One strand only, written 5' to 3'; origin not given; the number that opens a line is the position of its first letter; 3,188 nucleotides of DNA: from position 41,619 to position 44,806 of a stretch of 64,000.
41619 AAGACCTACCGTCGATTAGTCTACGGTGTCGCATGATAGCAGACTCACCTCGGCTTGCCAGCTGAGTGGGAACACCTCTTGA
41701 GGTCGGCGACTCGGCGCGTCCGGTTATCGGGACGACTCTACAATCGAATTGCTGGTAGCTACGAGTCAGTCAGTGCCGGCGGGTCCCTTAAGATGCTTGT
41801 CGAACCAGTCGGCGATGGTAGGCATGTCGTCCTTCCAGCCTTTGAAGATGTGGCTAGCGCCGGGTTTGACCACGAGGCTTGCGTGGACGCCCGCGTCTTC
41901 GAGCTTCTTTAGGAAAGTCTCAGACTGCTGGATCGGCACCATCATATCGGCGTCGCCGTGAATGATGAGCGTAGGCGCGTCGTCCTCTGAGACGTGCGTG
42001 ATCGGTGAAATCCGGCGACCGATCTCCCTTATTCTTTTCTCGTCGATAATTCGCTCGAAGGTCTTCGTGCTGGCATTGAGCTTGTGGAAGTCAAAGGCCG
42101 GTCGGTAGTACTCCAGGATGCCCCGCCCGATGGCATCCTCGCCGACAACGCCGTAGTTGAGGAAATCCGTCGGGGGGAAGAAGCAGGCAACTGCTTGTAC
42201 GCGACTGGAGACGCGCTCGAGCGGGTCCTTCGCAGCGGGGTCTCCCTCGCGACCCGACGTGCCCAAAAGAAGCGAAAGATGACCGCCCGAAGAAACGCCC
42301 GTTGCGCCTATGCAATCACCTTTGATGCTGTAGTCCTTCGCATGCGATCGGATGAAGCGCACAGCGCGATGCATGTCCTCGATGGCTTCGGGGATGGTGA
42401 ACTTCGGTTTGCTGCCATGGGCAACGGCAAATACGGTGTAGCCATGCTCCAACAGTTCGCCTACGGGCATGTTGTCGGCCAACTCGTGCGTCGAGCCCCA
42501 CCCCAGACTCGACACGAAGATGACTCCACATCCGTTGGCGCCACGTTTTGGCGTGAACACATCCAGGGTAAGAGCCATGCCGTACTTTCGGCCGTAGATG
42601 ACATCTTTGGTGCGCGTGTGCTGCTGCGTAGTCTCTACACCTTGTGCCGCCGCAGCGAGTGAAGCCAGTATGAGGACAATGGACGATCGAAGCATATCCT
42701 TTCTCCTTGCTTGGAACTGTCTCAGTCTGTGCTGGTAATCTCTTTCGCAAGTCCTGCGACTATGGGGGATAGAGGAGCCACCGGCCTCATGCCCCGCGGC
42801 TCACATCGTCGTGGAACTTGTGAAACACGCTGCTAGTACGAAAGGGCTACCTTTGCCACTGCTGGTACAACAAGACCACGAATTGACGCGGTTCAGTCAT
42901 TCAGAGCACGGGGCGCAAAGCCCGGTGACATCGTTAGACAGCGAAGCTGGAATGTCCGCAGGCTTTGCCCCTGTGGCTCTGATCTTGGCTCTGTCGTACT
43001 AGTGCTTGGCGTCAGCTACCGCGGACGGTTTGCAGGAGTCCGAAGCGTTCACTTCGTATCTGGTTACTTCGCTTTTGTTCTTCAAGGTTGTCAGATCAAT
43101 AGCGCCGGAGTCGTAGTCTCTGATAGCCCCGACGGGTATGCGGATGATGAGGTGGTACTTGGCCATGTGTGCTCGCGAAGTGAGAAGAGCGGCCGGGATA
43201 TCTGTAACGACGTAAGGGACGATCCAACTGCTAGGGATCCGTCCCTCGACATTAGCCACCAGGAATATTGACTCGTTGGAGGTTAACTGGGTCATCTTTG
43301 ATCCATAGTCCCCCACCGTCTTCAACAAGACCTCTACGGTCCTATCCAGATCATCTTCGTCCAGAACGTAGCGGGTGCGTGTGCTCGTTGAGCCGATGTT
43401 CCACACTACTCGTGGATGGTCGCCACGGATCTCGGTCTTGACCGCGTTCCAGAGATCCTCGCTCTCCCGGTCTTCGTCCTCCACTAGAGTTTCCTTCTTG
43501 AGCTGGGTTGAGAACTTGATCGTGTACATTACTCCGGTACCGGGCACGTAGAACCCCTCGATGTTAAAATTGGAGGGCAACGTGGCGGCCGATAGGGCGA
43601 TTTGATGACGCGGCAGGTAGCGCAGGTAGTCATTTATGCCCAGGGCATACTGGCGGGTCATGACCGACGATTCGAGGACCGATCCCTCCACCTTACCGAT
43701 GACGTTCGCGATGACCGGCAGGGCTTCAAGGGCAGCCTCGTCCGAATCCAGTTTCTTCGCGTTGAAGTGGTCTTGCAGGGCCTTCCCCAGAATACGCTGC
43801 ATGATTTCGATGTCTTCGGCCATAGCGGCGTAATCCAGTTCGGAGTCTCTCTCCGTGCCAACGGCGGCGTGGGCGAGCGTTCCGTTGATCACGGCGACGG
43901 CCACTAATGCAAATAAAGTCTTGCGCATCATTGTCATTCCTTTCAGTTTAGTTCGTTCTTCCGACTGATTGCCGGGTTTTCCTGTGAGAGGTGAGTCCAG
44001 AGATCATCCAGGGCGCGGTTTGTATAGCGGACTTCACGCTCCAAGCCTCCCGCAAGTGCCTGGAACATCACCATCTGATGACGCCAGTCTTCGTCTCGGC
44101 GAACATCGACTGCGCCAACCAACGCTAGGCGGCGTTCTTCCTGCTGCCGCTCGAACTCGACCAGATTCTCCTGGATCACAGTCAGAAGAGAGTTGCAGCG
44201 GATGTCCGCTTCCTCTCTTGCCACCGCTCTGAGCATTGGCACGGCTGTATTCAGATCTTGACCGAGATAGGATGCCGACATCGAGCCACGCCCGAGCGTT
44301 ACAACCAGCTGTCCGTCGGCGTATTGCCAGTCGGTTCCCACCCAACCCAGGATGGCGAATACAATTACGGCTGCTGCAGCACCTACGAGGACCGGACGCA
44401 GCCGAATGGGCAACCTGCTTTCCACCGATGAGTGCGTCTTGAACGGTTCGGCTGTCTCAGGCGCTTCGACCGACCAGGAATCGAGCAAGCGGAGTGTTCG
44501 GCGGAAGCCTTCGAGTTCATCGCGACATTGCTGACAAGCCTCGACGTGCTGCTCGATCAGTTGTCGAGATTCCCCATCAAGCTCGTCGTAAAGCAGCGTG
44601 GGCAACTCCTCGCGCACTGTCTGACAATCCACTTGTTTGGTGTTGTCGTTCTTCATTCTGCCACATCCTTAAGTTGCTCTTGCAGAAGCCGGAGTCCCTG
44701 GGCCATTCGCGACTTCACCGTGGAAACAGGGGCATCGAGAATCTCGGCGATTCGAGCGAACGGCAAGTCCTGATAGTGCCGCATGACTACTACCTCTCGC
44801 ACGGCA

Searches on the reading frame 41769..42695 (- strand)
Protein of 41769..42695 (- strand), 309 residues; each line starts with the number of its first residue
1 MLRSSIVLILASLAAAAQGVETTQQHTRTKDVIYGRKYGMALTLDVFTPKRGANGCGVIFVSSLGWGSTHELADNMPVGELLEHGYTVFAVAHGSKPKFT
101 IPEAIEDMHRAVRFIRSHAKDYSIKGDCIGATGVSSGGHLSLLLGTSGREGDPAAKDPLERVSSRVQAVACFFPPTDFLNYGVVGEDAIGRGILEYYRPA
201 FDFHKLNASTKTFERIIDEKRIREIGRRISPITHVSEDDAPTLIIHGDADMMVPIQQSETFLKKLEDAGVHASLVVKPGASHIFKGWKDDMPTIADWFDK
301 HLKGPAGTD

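Call 55: search_protein_families(library=pfam, proteins=[window:41769-42695:-], max_evalue=0.001)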
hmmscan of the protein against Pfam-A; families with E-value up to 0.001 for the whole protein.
window:41769-42695:- (309 aa): 7 families
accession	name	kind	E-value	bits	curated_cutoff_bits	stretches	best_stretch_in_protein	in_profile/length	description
PF20434.5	BD-FAE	-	9.5e-37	127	26.8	1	44-265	1-215/215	BD-FAE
PF00326.27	Peptidase_S9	-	9.4e-14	51.8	22.6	1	218-303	121-211/213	Prolyl oligopeptidase family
PF07859.19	Abhydrolase_3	-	4.2e-11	43.4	25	1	85-284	29-208/210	alpha/beta hydrolase fold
PF02129.25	Peptidase_S15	-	3.2e-06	27.5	23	0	208-279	191-258/262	X-Pro dipeptidyl-peptidase (S15 family)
PF01738.24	DLH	-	8e-06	26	21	1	230-286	134-190/217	Dienelactone hydrolase family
PF12146.15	Hydrolase_4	-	0.0003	20.6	27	0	235-282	187-232/239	Serine aminopeptidase, S33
PF03959.19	FSH1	-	0.00094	19.4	21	0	102-268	79-189/211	Serine hydrolase (FSH1)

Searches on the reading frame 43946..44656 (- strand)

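Call 55: search_protein_families(library=pfam, proteins=[window:43946-44656:-], max_evalue=0.001)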
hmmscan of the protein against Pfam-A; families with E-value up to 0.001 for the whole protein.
window:43946-44656:- (237 aa): 1 family
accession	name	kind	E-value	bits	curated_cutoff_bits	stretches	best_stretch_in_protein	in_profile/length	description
PF13490.11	zf-HC2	-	9.9e-07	29.2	22.2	1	11-45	1-35/35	Putative zinc-finger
